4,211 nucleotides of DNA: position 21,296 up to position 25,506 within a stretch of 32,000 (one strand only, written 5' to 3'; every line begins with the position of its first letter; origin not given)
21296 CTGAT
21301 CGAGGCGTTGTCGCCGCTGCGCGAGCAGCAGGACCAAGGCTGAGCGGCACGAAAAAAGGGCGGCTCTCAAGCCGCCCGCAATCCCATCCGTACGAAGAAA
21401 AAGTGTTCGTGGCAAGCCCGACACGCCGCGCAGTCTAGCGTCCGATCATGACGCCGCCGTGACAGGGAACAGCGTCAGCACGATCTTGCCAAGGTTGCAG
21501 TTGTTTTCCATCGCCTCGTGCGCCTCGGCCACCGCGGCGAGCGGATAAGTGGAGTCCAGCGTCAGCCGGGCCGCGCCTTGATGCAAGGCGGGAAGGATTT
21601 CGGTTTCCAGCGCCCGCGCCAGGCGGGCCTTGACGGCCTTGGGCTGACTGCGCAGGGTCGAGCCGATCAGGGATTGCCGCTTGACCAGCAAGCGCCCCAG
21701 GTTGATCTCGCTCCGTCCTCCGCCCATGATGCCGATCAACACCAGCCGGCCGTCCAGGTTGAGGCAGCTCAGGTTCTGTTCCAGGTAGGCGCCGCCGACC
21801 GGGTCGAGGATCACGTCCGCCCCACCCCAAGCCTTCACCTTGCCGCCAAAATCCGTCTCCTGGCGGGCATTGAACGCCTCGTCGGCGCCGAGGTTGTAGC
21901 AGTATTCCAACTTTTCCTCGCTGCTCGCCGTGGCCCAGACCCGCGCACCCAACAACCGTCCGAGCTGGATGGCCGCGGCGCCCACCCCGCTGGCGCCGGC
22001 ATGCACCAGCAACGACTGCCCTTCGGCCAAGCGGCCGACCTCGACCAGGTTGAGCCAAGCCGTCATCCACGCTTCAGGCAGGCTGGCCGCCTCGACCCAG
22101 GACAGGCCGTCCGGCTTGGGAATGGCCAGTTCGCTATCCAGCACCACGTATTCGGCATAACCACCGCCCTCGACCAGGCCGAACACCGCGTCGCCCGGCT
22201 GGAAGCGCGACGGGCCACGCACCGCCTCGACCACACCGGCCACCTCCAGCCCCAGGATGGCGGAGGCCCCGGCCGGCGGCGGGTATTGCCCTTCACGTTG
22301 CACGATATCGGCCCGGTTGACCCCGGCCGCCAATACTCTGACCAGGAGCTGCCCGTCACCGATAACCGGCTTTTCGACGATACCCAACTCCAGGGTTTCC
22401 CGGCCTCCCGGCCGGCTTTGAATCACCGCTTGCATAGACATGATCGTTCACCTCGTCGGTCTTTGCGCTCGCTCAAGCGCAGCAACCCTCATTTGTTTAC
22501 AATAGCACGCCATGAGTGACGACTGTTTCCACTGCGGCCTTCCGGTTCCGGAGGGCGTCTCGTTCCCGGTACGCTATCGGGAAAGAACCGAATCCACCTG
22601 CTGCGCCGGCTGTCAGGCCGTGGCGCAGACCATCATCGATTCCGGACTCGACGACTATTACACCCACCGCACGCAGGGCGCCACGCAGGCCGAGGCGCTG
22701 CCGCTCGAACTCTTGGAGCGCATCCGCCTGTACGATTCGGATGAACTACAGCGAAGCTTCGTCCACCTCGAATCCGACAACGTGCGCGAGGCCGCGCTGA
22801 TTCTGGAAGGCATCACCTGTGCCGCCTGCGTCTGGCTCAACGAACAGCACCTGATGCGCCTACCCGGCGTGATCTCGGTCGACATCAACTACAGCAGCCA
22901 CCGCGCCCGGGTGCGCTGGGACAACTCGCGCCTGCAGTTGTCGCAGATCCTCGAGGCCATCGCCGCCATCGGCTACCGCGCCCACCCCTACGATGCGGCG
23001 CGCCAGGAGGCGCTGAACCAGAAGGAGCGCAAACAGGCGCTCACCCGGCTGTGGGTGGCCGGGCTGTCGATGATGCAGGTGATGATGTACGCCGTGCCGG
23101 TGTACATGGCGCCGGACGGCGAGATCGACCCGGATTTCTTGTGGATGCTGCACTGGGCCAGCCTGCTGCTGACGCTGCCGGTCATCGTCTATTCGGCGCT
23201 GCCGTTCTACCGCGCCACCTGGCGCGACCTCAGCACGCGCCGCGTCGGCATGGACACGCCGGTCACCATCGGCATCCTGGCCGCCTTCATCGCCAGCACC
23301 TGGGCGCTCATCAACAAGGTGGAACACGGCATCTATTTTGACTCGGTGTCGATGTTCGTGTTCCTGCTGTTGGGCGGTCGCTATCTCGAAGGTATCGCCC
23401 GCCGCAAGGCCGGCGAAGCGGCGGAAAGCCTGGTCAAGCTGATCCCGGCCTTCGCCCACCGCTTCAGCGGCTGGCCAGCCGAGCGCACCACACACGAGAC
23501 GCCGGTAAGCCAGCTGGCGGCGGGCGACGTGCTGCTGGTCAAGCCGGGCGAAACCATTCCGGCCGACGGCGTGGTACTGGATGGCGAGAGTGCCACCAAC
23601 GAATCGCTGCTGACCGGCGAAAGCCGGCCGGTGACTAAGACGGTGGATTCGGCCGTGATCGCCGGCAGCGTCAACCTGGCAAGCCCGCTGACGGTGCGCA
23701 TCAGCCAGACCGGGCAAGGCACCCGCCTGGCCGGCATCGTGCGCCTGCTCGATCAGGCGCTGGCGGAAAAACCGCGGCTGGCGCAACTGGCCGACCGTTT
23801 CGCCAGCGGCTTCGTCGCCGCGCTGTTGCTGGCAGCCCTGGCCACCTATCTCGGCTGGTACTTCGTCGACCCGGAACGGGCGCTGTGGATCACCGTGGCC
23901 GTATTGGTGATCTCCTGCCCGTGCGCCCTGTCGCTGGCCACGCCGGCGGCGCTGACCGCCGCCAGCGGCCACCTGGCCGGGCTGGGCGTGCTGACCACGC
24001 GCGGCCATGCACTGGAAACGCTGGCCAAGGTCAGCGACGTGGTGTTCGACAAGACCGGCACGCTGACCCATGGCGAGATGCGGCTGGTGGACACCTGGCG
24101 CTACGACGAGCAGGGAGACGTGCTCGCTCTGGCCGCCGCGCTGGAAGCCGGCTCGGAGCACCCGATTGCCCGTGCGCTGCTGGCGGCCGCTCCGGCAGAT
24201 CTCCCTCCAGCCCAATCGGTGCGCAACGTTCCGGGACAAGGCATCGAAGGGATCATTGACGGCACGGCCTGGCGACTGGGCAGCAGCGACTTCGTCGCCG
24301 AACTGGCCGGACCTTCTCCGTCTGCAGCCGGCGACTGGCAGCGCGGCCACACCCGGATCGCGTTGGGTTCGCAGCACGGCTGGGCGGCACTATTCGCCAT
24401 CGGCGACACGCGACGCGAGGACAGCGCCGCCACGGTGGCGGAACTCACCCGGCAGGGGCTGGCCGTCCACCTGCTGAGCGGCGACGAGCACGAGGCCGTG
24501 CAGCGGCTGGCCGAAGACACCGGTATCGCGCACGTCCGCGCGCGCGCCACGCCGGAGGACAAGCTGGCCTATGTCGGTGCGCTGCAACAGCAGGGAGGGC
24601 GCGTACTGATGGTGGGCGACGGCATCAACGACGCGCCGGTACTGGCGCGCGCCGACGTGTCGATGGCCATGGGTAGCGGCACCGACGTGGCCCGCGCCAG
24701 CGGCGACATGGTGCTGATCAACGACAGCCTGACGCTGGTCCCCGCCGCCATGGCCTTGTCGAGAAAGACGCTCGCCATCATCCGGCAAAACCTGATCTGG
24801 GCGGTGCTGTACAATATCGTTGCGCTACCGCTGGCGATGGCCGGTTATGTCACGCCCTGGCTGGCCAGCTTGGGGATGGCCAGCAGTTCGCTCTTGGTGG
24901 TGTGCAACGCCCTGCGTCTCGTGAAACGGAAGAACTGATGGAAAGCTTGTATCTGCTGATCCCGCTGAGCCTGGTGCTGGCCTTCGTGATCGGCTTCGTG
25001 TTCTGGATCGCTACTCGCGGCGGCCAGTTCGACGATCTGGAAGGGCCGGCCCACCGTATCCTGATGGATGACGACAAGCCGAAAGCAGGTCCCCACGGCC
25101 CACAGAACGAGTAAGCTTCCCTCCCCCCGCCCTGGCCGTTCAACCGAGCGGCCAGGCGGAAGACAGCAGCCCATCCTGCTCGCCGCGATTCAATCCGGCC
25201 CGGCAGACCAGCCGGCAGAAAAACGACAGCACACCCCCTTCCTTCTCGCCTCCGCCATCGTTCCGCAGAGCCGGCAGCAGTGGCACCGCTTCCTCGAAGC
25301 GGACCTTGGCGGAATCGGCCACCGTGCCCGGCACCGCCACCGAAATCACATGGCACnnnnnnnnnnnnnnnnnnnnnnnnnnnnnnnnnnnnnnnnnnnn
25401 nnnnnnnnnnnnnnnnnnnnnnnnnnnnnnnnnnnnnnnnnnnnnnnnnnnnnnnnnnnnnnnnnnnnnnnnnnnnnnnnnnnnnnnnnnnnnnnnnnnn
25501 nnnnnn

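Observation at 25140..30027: Pls-type homopoly-amino-acid synthetase with cognate PPTase in a GC-rich proteobacterium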

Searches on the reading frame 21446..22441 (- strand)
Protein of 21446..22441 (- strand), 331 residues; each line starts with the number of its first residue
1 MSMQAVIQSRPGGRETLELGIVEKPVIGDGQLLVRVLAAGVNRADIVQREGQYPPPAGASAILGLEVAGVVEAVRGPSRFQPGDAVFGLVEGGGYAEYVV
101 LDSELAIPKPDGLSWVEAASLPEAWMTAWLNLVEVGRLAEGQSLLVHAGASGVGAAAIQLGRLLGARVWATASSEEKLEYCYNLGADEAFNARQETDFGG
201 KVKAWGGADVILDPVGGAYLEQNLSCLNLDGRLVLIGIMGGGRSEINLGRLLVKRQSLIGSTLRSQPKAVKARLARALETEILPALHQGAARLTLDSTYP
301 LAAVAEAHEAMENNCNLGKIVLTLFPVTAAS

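Call 25: search_protein_families(library=pfam, proteins=[window:21446-22441:-], max_evalue=0.001)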
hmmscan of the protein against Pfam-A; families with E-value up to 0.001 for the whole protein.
window:21446-22441:- (331 aa): 4 families
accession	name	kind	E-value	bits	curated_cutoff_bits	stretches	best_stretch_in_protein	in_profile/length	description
PF00107.32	ADH_zinc_N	-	4.4e-28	98.3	31.8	1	152-272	1-122/129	Zinc-binding dehydrogenase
PF13602.12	ADH_zinc_N_2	-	1.7e-19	71.5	27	1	184-322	1-134/134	Zinc-binding dehydrogenase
PF08240.17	ADH_N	-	1.2e-14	54.9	23.5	1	28-111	1-104/104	Alcohol dehydrogenase GroES-like domain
PF16884.10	ADH_N_2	-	2.3e-06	27.9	31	1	14-102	15-101/108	N-terminal domain of oxidoreductase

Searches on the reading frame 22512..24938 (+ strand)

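Call 25: search_protein_families(library=pfam, proteins=[window:22512-24938:+], max_evalue=0.001)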
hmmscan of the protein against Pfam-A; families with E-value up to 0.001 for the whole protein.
window:22512-24938:+ (808 aa): 4 families
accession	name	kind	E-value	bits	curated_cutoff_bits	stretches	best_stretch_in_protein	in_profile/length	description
PF00122.25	E1-E2_ATPase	-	6.8e-49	166.3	28.1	1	315-489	7-179/181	E1-E2 ATPase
PF00702.32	Hydrolase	-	5.9e-29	102.3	26.4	1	510-715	4-191/191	haloacid dehalogenase-like hydrolase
PF12156.14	ATPase-cat_bd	-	1.8e-27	96.3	27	1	4-86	1-84/86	Putative metal-binding domain of cation transport ATPase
PF00403.32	HMA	-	1.9e-10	41.4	24.8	1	97-155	3-61/62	Heavy-metal-associated domain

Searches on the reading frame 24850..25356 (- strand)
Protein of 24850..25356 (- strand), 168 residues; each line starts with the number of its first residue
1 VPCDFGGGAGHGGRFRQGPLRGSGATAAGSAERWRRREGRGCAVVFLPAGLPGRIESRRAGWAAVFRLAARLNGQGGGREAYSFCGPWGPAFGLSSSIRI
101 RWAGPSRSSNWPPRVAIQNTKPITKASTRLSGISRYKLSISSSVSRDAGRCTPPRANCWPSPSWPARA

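Call 25: search_protein_families(library=pfam, proteins=[window:24850-25356:-], max_evalue=0.001)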
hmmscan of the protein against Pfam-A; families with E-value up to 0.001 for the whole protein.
window:24850-25356:- (168 aa): 0 families
